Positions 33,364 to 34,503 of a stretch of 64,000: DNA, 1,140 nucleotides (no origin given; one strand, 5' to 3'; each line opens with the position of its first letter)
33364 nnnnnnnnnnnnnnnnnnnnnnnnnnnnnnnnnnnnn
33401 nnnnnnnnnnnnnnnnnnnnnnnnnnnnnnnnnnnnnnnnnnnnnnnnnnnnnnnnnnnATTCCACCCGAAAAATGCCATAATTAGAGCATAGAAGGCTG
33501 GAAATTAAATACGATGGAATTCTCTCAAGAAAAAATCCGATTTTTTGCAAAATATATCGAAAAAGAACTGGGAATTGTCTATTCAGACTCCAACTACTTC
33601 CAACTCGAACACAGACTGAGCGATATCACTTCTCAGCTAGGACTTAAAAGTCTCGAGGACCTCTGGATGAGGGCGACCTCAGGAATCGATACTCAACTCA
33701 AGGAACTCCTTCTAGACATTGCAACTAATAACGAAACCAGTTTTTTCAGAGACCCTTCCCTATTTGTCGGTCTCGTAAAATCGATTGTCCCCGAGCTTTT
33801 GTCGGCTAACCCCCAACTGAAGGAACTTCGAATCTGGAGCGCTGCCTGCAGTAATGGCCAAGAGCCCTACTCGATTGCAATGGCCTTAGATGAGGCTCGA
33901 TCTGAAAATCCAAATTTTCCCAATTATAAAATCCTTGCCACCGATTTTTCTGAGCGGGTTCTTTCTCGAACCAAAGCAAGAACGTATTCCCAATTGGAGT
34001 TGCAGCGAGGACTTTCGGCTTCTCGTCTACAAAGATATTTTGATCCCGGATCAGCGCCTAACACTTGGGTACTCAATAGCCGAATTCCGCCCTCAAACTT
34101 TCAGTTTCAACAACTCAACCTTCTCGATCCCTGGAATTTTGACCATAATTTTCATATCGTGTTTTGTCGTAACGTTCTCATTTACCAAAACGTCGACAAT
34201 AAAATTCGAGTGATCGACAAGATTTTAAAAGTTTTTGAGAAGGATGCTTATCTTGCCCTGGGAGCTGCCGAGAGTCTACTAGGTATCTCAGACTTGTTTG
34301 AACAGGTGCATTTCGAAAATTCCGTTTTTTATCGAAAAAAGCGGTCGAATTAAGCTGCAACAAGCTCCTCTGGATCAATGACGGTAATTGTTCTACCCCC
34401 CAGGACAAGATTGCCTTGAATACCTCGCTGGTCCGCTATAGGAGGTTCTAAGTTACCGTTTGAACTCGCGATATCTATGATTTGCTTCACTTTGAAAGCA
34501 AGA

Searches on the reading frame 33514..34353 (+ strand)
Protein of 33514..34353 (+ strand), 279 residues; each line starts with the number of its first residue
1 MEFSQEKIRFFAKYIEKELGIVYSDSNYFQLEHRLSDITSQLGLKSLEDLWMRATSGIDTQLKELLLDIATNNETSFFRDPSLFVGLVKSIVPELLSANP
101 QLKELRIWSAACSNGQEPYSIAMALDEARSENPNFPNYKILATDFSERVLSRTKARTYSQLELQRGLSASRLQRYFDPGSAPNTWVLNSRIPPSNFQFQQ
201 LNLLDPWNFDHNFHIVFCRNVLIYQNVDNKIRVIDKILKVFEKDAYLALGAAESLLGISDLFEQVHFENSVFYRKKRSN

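Call 76: search_protein_families(library=pfam, proteins=[window:33514-34353:+], max_evalue=0.0001)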
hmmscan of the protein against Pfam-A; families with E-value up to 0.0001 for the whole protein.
window:33514-34353:+ (279 aa): 1 family
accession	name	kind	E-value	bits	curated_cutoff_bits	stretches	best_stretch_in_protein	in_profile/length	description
PF01739.24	CheR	-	5.2e-48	163.5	27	1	73-267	1-191/195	CheR methyltransferase, SAM binding domain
